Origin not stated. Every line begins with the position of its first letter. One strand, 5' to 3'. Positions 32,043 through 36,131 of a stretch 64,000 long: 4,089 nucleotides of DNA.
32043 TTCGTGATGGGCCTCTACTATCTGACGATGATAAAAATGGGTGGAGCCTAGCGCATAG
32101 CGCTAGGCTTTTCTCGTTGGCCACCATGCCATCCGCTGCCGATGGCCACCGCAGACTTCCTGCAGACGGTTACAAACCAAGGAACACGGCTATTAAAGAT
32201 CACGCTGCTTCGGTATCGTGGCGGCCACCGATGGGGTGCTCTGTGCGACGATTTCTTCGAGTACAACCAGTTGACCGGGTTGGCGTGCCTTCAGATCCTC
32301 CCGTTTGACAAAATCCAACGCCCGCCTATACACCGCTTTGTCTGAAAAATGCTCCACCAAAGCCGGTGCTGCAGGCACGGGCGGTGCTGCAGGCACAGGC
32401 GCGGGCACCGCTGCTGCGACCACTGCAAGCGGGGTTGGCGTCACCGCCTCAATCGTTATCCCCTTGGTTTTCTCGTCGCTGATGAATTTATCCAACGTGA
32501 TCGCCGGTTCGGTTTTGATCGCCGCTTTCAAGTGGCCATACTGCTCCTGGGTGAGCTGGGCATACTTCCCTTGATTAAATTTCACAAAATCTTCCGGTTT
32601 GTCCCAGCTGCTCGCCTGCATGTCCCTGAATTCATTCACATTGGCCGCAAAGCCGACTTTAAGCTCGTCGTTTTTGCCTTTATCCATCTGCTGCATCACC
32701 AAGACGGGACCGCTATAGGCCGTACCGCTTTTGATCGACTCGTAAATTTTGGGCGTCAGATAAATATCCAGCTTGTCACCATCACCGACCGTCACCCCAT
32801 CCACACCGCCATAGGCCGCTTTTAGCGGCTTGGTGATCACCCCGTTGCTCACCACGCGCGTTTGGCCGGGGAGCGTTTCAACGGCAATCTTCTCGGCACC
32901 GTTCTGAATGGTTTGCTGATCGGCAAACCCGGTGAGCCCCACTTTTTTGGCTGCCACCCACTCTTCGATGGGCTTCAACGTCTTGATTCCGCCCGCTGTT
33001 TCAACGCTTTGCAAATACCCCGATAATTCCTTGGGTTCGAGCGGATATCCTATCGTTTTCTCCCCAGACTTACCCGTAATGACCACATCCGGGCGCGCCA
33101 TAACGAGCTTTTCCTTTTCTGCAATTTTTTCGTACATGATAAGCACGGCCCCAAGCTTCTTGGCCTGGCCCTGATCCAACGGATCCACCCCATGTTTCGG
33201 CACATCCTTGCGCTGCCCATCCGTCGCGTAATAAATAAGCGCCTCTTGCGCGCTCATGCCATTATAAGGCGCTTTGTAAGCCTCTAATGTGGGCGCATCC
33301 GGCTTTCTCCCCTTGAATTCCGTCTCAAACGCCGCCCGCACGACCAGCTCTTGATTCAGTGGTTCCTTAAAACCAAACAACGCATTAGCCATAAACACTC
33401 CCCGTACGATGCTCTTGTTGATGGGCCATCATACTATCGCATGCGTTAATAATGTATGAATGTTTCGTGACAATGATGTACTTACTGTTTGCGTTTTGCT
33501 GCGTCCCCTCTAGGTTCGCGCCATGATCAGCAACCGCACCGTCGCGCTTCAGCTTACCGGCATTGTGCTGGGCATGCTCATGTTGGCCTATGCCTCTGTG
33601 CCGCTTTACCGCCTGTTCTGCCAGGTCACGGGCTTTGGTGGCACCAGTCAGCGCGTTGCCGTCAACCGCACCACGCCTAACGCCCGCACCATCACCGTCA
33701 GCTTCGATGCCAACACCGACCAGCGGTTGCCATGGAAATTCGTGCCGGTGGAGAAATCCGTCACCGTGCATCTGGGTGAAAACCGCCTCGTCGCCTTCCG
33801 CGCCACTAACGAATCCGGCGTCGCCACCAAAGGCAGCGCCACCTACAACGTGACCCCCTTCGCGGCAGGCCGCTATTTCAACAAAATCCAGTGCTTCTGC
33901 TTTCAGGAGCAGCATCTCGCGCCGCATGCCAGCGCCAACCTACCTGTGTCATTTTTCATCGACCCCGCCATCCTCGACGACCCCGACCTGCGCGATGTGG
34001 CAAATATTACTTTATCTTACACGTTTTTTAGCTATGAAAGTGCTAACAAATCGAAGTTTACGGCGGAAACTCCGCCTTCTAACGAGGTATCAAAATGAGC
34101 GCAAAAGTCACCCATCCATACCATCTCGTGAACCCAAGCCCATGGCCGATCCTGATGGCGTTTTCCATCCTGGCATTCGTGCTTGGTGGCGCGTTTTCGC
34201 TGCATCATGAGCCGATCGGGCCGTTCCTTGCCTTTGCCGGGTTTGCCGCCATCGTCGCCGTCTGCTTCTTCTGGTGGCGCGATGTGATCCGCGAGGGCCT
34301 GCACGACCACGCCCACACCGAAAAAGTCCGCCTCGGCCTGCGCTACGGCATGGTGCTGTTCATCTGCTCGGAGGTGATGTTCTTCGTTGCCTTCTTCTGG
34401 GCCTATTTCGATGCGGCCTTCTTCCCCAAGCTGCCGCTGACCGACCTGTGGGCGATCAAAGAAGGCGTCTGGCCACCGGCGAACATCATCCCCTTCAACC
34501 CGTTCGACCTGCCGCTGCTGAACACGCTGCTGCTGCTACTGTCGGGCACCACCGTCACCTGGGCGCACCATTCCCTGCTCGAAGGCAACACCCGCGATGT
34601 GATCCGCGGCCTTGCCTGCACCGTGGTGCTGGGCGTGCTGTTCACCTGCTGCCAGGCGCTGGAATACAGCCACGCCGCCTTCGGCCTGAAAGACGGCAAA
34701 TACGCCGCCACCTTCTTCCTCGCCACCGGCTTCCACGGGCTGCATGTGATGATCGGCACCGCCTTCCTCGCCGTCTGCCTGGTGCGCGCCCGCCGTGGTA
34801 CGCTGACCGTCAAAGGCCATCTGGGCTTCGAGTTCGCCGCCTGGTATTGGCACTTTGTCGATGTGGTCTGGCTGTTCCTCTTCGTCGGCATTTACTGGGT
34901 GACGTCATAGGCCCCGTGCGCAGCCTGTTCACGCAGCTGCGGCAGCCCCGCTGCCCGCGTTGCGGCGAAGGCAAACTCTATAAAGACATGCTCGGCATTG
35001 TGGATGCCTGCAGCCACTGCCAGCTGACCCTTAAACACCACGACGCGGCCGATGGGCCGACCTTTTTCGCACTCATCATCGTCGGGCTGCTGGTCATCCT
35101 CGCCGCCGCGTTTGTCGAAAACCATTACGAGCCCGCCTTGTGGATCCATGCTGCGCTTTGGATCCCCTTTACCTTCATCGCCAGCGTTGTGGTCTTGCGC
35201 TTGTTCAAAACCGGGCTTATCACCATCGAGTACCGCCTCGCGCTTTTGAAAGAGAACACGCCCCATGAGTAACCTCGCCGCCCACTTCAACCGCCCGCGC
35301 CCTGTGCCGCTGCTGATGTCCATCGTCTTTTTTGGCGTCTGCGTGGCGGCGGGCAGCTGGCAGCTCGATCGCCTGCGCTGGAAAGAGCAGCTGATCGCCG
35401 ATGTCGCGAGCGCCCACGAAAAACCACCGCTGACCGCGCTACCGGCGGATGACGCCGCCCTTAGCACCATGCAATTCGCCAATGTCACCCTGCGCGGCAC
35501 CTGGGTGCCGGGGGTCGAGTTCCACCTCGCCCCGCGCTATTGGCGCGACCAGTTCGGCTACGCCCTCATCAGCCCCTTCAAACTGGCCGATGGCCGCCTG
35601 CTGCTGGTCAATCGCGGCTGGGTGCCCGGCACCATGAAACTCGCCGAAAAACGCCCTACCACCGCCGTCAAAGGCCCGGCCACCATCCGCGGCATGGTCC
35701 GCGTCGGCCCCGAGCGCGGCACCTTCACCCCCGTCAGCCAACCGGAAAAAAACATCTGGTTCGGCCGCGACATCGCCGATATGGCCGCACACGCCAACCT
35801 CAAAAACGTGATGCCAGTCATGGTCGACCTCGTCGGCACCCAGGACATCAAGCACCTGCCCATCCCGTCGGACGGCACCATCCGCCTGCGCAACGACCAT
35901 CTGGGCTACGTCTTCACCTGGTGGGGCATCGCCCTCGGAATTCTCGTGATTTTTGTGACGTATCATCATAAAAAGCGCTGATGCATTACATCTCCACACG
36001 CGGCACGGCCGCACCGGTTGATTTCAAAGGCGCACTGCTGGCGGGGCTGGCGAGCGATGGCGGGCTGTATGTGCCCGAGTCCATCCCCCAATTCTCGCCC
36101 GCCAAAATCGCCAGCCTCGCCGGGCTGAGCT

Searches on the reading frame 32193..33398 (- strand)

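Call 12: search_protein_families(library=pfam, proteins=[window:32193-33398:-], max_evalue=0.001)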
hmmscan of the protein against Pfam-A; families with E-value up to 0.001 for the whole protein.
window:32193-33398:- (401 aa): 1 family
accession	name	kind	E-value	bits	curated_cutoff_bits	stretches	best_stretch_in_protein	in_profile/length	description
PF18823.6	InPase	-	3.6e-06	27.3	26.8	1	166-250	16-96/135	Inorganic Pyrophosphatase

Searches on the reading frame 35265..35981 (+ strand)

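Call 13: search_protein_families(library=pfam, proteins=[window:35265-35981:+], max_evalue=0.001)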
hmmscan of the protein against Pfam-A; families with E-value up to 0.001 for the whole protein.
window:35265-35981:+ (238 aa): 1 family
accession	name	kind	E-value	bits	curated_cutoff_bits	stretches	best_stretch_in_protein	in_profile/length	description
PF02104.20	SURF1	-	7.7e-45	154.2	23.4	1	21-224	2-205/205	SURF1 family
